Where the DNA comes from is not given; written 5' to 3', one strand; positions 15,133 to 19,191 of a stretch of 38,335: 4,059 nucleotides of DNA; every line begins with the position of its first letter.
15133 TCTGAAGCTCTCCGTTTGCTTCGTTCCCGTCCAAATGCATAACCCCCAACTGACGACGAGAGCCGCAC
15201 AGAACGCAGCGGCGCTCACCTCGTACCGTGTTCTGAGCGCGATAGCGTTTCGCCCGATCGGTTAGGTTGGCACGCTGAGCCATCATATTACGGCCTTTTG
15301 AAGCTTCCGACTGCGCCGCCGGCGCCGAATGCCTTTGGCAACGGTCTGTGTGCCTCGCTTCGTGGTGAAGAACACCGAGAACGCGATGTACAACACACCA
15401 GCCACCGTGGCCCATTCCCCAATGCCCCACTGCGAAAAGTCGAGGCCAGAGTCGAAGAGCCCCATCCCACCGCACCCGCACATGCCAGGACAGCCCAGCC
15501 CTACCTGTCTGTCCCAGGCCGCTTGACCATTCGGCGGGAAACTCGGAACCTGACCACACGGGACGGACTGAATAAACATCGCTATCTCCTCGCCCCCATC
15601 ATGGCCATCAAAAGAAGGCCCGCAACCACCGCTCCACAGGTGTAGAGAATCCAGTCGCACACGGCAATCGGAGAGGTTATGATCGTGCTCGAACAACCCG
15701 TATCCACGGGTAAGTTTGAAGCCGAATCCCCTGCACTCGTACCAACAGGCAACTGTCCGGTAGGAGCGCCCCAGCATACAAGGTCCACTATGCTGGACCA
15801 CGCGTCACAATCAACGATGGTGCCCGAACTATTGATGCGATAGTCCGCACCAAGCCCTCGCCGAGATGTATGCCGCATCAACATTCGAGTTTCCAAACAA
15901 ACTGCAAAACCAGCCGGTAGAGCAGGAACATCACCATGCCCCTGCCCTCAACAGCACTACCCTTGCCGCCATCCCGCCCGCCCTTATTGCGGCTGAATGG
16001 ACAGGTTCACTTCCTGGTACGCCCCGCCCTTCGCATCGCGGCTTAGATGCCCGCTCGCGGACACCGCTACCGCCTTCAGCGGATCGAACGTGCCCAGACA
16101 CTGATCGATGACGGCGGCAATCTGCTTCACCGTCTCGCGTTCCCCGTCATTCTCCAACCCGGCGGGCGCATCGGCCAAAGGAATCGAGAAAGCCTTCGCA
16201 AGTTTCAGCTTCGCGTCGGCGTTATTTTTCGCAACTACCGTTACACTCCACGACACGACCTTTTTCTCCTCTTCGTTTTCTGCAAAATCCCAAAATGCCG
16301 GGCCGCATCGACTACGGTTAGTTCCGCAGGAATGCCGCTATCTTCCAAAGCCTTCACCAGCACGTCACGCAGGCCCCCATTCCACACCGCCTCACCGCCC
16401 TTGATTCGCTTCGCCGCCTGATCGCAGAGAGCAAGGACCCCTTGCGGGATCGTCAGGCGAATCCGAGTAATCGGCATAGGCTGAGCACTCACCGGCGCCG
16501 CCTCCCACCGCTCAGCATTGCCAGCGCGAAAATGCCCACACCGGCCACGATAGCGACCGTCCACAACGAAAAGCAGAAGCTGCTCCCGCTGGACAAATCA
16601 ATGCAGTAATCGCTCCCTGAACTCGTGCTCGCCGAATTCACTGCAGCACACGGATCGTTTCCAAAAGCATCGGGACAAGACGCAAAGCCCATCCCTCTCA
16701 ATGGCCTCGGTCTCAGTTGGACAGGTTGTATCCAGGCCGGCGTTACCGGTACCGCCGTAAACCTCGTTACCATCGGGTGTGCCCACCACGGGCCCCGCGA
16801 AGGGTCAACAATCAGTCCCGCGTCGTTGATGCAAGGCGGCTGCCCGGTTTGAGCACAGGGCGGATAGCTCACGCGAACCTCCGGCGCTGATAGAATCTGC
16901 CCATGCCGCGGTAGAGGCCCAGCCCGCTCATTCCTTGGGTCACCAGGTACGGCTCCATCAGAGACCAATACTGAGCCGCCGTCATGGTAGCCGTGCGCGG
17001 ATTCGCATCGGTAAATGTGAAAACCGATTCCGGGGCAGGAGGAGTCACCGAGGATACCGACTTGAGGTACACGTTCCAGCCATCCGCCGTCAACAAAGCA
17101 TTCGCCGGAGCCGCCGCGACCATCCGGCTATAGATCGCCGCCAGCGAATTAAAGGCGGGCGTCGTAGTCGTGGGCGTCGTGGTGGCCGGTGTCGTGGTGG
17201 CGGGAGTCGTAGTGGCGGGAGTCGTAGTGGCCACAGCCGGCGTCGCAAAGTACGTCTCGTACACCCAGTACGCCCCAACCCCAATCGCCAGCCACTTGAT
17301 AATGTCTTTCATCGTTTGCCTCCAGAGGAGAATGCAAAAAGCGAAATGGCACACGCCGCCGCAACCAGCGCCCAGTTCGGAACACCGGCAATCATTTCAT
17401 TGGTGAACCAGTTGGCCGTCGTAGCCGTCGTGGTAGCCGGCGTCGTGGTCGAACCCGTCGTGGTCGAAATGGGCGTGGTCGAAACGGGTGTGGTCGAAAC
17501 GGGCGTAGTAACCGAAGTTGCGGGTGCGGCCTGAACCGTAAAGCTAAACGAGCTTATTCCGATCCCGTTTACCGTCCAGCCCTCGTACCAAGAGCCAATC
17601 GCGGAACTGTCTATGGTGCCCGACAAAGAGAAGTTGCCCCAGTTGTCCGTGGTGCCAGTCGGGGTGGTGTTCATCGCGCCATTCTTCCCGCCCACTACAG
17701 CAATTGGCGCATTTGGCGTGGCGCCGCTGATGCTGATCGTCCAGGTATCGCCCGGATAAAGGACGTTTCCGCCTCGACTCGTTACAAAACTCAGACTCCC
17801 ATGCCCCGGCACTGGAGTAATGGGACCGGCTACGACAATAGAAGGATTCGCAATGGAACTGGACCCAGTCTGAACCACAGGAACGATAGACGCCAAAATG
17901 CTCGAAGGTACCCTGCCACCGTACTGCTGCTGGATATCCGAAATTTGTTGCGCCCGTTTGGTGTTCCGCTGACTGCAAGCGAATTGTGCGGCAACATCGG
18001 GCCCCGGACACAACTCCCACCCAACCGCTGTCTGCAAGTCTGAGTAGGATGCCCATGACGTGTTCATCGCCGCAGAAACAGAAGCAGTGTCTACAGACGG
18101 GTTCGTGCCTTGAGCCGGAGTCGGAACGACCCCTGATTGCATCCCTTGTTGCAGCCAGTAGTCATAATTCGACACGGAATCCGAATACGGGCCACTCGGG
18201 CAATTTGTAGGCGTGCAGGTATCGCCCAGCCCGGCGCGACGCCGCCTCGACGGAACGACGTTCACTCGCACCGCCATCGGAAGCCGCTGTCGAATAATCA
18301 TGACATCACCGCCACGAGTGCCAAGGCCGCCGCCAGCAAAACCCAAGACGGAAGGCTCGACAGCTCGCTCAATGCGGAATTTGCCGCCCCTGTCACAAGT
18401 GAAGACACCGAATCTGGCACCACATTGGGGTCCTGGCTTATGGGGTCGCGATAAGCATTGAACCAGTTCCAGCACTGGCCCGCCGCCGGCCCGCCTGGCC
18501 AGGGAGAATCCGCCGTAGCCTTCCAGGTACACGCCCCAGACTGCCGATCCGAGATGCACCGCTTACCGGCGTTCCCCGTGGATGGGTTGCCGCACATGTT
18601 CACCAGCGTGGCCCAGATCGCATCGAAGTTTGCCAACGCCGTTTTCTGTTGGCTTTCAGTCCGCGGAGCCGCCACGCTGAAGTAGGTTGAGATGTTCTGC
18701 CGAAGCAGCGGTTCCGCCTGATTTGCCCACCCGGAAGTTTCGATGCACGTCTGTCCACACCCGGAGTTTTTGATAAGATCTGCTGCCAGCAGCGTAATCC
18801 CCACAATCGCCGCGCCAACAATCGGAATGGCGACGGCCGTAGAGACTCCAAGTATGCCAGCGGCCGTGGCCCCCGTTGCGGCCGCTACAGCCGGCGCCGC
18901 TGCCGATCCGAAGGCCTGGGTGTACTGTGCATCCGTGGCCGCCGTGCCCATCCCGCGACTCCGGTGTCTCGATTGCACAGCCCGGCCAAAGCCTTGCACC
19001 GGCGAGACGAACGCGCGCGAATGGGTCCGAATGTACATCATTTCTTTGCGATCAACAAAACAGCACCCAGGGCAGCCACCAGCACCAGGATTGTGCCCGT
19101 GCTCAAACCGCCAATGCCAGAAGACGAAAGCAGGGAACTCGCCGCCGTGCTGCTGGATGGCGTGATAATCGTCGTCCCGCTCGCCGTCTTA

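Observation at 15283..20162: Set of tail-anchored membrane proteins sharing an Arg-rich leader ending in R-G-[LM]-G, headed by a transglutaminase-like protease-domain gene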

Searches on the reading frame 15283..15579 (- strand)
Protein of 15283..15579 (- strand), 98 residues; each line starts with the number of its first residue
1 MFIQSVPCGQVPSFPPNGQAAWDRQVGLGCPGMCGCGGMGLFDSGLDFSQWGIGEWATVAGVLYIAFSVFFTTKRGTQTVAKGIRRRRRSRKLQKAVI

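Call 68: search_protein_families(library=ncbifam, proteins=[window:15283-15579:-], max_evalue=1)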
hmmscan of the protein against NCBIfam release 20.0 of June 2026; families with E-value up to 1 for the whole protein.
window:15283-15579:- (98 aa): 0 families

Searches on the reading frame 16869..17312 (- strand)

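Call 5: search_protein_families(library=pfam, proteins=[window:16869-17312:-], max_evalue=0.1)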
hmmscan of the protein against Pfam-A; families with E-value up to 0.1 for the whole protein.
window:16869-17312:- (147 aa): 0 families

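Call 68: search_protein_families(library=ncbifam, proteins=[window:16869-17312:-], max_evalue=1)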
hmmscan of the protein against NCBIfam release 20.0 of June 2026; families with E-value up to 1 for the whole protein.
window:16869-17312:- (147 aa): 1 family
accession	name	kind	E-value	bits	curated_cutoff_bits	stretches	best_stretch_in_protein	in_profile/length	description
NF049875.1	NetB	exception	0.016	15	380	1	1-102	1-105/211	Nrf-like electron transfer protein NetB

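Call 80: search_protein_families(library=phrogs, proteins=[window:16869-17312:-], max_evalue=0.1)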
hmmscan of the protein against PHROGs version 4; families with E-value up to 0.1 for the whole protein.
window:16869-17312:- (147 aa): 2 families
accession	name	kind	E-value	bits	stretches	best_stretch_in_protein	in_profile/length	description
phrog_197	-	moron, auxiliary metabolic gene and host takeover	0.015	15.7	1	10-98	241-329/486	Zot-like toxin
phrog_22792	-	unknown function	0.049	12.2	1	16-119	1069-1169/1316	-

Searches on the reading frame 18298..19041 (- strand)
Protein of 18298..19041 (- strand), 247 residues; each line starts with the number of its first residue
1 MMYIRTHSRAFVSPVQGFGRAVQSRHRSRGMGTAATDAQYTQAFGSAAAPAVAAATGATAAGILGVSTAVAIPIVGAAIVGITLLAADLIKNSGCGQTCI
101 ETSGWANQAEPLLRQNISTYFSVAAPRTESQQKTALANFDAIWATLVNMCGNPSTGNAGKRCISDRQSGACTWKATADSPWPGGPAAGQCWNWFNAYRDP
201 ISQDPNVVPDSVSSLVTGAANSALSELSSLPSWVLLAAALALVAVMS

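Call 5: search_protein_families(library=pfam, proteins=[window:18298-19041:-], max_evalue=0.1)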
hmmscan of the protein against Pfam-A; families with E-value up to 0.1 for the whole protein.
window:18298-19041:- (247 aa): 0 families

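Call 68: search_protein_families(library=ncbifam, proteins=[window:18298-19041:-], max_evalue=1)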
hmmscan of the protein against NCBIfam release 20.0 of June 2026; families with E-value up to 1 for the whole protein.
window:18298-19041:- (247 aa): 0 families

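Call 79: search_solved_structures(query=A3, max_evalue=10)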
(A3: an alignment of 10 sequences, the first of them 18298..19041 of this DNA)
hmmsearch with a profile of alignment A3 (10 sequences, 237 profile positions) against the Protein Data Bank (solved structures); distinct sequences matched with E-value up to 10: 0.
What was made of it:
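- Tried and rejected: With the profile of 18298-19041: nothing (call 79).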

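Call 80: search_protein_families(library=phrogs, proteins=[window:18298-19041:-], max_evalue=0.1)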
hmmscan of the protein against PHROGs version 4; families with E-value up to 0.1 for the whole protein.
window:18298-19041:- (247 aa): 0 families
